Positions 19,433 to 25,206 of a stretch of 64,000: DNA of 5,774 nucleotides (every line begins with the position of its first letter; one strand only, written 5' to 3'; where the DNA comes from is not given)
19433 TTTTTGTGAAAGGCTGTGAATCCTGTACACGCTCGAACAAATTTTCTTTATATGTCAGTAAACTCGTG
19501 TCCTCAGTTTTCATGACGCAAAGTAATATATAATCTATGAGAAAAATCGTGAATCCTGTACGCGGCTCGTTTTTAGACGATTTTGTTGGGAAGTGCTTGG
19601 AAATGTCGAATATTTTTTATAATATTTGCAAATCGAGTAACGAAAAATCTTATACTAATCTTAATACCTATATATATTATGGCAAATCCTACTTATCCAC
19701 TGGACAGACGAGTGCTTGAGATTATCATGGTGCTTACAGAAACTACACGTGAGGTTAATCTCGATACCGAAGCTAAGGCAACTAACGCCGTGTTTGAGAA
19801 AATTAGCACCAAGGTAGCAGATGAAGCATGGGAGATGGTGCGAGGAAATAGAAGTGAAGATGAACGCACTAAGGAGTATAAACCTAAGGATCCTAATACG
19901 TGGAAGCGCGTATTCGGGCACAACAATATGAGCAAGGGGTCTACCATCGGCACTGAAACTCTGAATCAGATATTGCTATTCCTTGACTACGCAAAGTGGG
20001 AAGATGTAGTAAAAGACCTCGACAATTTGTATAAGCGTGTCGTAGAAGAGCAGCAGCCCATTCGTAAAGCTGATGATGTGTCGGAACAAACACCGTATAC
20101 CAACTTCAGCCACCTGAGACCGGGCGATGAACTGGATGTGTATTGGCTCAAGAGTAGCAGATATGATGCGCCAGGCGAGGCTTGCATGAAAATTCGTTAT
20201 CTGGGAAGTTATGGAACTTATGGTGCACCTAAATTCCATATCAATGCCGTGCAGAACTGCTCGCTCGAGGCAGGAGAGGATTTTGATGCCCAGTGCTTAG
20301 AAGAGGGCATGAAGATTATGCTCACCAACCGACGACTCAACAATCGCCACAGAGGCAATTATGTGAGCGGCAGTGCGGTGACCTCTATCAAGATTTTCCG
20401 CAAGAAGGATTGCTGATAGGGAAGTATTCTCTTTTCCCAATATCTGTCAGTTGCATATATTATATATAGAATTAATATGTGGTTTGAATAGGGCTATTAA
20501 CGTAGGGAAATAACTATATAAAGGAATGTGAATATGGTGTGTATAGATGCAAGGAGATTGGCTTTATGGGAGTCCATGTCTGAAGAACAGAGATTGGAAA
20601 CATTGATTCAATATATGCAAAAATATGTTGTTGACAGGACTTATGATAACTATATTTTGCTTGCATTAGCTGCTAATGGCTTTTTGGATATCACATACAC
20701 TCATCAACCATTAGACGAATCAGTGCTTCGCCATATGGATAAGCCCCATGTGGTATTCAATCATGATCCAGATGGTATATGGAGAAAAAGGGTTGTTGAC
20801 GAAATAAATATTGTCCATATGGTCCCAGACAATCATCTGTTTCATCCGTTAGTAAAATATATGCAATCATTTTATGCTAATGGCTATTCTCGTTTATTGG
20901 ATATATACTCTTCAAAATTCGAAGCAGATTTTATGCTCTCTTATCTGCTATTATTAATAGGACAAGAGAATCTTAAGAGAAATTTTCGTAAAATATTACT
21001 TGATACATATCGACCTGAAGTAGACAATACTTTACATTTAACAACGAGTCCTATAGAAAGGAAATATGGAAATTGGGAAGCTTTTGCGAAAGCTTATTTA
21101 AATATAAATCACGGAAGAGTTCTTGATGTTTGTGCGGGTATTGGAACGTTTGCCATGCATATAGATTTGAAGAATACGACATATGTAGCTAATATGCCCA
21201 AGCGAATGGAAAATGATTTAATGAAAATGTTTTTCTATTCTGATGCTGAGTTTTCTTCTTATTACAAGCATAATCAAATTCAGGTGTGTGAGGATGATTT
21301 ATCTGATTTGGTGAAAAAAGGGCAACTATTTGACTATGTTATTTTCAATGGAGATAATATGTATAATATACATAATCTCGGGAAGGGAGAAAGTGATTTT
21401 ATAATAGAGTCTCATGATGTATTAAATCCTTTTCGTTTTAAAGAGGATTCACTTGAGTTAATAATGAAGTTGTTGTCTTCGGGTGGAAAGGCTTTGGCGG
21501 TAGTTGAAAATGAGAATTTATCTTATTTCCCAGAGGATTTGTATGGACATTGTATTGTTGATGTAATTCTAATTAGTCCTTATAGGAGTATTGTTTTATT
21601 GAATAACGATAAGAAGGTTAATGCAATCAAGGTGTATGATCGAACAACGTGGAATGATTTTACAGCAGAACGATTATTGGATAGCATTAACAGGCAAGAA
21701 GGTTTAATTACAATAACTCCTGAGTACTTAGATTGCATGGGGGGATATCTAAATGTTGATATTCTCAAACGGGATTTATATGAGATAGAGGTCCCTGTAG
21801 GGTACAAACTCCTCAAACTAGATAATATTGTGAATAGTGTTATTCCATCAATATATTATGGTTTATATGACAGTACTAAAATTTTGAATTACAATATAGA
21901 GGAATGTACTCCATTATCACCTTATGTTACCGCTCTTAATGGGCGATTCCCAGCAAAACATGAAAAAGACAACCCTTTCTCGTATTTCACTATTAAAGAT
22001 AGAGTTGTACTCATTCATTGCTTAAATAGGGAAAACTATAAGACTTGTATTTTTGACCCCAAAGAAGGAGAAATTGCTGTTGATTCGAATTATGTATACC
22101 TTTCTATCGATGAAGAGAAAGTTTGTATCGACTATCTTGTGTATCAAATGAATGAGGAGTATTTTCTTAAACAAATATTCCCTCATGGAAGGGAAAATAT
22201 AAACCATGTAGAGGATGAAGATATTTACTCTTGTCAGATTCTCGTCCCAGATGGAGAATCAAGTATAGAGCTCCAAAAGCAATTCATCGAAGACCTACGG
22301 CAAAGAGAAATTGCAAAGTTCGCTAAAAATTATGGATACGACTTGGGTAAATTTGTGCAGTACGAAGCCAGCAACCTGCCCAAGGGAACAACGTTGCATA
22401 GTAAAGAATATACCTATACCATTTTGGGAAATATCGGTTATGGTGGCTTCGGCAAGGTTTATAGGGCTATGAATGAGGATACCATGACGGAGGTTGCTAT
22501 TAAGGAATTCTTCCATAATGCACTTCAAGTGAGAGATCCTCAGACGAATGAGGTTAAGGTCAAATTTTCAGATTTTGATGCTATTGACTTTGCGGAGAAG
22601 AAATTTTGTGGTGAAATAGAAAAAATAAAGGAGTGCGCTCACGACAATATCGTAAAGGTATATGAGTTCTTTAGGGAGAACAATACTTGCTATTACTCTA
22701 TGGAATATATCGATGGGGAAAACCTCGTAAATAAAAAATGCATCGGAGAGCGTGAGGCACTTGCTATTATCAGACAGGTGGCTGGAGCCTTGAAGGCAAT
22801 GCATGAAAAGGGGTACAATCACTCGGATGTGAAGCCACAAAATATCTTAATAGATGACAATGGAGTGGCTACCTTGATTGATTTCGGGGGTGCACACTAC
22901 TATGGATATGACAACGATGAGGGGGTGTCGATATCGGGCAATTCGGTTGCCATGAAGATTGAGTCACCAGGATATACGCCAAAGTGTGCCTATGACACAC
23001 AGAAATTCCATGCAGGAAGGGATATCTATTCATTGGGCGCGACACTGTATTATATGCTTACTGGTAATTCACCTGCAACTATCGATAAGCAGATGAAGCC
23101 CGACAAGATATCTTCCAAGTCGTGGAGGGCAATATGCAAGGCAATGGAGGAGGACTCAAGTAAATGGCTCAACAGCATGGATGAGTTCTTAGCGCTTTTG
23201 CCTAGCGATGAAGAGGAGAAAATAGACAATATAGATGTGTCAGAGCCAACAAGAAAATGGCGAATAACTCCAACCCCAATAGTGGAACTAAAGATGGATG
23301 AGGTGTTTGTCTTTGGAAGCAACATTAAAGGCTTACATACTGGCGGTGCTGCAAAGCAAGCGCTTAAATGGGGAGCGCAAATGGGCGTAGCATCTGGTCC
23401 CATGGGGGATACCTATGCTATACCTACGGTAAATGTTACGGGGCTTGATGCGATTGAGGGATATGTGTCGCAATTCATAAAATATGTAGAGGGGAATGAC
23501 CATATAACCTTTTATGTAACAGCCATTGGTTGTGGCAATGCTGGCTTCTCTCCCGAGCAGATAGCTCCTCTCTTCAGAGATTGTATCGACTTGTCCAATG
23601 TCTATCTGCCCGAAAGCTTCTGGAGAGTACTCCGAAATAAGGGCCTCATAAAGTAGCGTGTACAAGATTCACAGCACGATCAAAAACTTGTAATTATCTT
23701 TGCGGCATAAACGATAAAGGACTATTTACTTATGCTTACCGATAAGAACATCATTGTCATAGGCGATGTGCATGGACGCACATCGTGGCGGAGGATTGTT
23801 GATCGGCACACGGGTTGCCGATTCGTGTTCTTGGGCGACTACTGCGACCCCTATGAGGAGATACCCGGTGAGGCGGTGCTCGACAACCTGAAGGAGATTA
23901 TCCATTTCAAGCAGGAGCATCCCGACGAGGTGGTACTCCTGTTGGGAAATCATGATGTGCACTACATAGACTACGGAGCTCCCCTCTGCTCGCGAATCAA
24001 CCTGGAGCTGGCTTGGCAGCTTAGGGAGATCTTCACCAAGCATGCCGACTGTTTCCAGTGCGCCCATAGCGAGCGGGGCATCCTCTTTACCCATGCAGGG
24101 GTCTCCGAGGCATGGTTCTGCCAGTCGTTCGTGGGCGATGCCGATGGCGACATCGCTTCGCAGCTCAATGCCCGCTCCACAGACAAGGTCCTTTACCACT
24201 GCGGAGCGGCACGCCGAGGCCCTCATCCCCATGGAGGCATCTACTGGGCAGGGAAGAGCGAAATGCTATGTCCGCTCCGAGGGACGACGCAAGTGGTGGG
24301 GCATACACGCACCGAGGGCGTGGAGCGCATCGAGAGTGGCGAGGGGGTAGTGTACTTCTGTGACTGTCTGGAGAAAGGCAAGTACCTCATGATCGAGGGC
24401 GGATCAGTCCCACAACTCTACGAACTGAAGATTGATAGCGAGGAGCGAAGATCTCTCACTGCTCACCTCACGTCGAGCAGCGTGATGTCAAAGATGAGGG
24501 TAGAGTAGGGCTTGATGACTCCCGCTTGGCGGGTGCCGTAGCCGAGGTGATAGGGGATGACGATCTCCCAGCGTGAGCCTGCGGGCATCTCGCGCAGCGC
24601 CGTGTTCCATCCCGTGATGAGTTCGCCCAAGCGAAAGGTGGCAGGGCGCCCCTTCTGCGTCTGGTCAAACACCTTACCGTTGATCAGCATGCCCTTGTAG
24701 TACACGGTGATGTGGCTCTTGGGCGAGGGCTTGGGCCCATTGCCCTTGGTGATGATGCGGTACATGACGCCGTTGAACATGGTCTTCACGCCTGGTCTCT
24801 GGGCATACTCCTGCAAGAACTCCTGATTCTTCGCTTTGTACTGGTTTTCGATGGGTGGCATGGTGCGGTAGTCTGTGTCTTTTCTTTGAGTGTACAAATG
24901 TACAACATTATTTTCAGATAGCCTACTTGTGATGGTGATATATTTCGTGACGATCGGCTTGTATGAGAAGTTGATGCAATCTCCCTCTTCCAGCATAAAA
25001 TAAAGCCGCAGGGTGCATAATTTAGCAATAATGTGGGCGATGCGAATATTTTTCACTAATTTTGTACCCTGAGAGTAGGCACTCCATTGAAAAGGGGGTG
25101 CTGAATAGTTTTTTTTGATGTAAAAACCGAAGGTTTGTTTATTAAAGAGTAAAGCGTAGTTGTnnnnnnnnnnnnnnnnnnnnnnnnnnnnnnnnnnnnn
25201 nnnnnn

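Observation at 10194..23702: Six island promoters share a 15-nt box, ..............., placed exactly 22 nt upstream of the -7 element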

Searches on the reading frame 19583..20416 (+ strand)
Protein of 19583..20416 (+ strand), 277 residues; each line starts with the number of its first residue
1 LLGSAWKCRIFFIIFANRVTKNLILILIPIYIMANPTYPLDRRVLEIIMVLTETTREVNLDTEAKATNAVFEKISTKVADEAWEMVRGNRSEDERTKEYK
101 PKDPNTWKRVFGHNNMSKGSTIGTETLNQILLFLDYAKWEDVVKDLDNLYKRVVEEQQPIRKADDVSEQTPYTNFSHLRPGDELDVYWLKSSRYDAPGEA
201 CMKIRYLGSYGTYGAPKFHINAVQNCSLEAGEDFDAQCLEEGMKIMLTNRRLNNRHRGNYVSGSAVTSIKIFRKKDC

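Call 7: search_protein_families(library=pfam, proteins=[window:19583-20416:+], max_evalue=0.01)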
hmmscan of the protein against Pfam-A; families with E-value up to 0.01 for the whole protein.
window:19583-20416:+ (277 aa): 0 families

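Call 8: search_protein_families(library=padloc, proteins=[window:19583-20416:+], max_evalue=0.01)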
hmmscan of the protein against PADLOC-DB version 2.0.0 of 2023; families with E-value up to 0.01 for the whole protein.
window:19583-20416:+ (277 aa): 0 families

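Call 50: search_protein_families(library=ncbifam, proteins=[window:19679-20416:+], max_evalue=0.01)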
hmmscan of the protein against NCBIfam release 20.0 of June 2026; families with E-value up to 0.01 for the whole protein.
window:19679-20416:+ (245 aa): 0 families

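Call 93: search_dna_similar(query=window:19679-20416:+, collection=phages, mode=protein, max_rows=8)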
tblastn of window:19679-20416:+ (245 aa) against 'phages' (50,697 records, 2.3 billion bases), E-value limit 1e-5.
No match.

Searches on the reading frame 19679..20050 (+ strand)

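Call 87: search_protein_families(library=pfam, proteins=[window:19679-20050:+], max_evalue=10)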
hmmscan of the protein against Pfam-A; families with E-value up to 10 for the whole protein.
seq(124 aa): 1 family
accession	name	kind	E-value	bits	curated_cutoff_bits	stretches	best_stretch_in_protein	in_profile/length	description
PF14138.11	COX16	-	0.028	15.2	27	1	35-60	53-78/79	Cytochrome c oxidase assembly protein COX16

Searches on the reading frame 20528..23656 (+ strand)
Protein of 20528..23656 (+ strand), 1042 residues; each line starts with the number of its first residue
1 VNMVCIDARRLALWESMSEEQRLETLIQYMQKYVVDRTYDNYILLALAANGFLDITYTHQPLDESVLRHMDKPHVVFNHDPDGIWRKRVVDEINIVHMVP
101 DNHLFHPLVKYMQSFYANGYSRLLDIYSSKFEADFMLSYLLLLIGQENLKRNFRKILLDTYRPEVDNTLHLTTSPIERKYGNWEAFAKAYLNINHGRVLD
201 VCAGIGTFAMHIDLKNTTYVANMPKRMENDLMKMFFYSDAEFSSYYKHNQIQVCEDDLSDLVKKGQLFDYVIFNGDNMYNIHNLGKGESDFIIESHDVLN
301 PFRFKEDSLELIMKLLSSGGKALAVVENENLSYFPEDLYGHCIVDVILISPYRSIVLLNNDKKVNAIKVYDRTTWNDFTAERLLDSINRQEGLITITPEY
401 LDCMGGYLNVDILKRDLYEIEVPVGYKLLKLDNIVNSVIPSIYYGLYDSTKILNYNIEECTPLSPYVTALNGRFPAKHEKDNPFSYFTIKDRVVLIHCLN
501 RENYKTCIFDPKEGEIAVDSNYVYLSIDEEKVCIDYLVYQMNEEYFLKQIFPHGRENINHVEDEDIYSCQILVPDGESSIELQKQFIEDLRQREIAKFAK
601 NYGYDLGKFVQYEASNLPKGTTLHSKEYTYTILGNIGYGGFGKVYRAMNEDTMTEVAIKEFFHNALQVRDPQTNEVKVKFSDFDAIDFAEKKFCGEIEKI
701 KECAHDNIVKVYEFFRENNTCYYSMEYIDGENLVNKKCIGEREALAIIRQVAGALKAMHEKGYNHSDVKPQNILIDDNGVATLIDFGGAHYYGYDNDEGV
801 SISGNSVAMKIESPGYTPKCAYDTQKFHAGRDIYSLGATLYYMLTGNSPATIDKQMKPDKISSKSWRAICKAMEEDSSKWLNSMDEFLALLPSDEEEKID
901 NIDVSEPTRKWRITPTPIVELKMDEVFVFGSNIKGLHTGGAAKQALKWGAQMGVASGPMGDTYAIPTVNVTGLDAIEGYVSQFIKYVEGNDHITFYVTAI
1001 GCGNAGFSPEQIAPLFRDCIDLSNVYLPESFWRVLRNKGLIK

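Call 7: search_protein_families(library=pfam, proteins=[window:20528-23656:+], max_evalue=0.01)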
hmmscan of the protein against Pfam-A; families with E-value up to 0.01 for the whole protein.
window:20528-23656:+ (1042 aa): 7 families
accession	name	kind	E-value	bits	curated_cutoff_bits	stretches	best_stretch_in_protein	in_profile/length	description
PF00069.31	Pkinase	-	8.6e-38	130.7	31.7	1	630-885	1-234/263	Protein kinase domain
PF07714.23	PK_Tyr_Ser-Thr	-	4.7e-19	69.1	23.1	1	634-851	5-206/258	Protein tyrosine and serine/threonine kinase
PF03109.22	ABC1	-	6.8e-06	25.8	22.9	1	724-790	146-215/244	ABC1 atypical kinase-like domain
PF01636.29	APH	-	2.3e-05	24.7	23.2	1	749-791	152-199/239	Phosphotransferase enzyme family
PF06293.20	Kdo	-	0.00016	21.6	21.3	1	739-786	115-166/207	Lipopolysaccharide kinase (Kdo/WaaP) family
PF01163.29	RIO1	-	0.0016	18.5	22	1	644-787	2-149/187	RIO domain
PF12330.14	Haspin_kinase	-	0.0022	17.5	25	1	702-789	164-253/364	Haspin like kinase domain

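Call 8: search_protein_families(library=padloc, proteins=[window:20528-23656:+], max_evalue=0.01)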
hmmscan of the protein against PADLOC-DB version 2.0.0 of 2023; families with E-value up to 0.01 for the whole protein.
window:20528-23656:+ (1042 aa): 38 families (the best 25 are shown)
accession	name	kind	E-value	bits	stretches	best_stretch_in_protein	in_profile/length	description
PDLC04138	mad6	-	2.3e-40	137.1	1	629-849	52-255/659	mads_6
PDLC04042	PD-T4-6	-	3.2e-37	126.8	1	628-857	9-219/292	-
PDLC04043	PD-T4-6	-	2.1e-34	117.4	1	627-855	14-222/452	-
PDLC04047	PD-T4-6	-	5.4e-33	112.5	1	629-854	11-216/327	-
PDLC04053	PD-T4-6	-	3.5e-32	110.1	1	629-855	10-216/311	-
PDLC04060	PD-T4-6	-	5.9e-30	102.6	1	629-851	9-210/486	-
PDLC04051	PD-T4-6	-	1.7e-29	101.1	1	627-889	31-274/476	-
PDLC04054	PD-T4-6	-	2.9e-29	100.6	1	630-852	12-215/347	-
PDLC04044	PD-T4-6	-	5.4e-29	99.5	1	626-884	31-270/372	-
PDLC04048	PD-T4-6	-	1.2e-25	88.7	1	629-850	11-212/354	-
PDLC04055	PD-T4-6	-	9.7e-25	85.3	1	629-857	71-281/496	-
PDLC04039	PD-T4-6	-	2.3e-24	84.2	1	629-853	15-218/458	-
PDLC04041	PD-T4-6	-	2.7e-24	84.2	1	629-856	29-240/443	-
PDLC04045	PD-T4-6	-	1.2e-23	81.6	1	629-864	34-260/350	-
PDLC04057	PD-T4-6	-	2.6e-23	80.7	1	629-852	9-212/443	-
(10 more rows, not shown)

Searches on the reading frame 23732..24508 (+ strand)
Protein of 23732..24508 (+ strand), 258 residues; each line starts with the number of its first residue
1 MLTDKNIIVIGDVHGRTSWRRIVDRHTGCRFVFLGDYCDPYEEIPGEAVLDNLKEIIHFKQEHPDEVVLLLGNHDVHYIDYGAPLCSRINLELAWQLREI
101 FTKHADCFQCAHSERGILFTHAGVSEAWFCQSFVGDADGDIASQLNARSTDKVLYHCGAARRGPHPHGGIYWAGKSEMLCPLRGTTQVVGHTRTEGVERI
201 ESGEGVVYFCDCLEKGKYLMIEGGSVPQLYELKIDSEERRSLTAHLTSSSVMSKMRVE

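Call 7: search_protein_families(library=pfam, proteins=[window:23732-24508:+], max_evalue=0.01)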
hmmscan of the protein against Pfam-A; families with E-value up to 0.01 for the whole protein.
window:23732-24508:+ (258 aa): 2 families
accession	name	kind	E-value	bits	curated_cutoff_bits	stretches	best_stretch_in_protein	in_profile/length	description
PF00149.33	Metallophos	-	7.6e-09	36.7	21.5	1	6-144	2-143/191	Calcineurin-like phosphoesterase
PF12850.12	Metallophos_2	-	0.0021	18.5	27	1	6-123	2-90/154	Calcineurin-like phosphoesterase superfamily domain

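Call 50: search_protein_families(library=ncbifam, proteins=[window:23732-24508:+], max_evalue=0.01)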
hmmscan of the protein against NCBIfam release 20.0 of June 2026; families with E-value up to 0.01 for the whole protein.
window:23732-24508:+ (258 aa): 1 family
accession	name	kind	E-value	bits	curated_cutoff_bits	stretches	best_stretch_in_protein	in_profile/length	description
NF001204.0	PRK00166.1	equivalog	0.00021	20.7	176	1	55-154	47-152/276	symmetrical bis(5'-nucleosyl)-tetraphosphatase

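Call 79: search_protein_families(library=padloc, proteins=[window:23732-24508:+], max_evalue=0.001)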
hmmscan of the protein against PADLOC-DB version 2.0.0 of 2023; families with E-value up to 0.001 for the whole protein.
window:23732-24508:+ (258 aa): 0 families

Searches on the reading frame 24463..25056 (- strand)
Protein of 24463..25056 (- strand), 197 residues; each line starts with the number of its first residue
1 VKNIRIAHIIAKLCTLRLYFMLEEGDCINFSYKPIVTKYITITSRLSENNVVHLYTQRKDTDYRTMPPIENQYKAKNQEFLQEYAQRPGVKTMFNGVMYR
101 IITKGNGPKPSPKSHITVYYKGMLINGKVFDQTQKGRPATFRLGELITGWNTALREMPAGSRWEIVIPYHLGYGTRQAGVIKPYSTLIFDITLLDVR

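Call 7: search_protein_families(library=pfam, proteins=[window:24463-25056:-], max_evalue=0.01)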
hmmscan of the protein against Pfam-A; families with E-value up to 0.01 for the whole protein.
window:24463-25056:- (197 aa): 3 families
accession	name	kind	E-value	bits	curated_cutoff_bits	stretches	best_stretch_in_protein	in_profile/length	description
PF00254.34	FKBP_C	-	7.3e-24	84.3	21.1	1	109-194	3-94/94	FKBP-type peptidyl-prolyl cis-trans isomerase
PF01346.23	FKBP_N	-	5.9e-05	24.3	22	1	70-101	66-97/97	Domain amino terminal to FKBP-type peptidyl-prolyl isomerase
PF00035.32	dsrm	-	0.0098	16.9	23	0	80-125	4-43/66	Double-stranded RNA binding motif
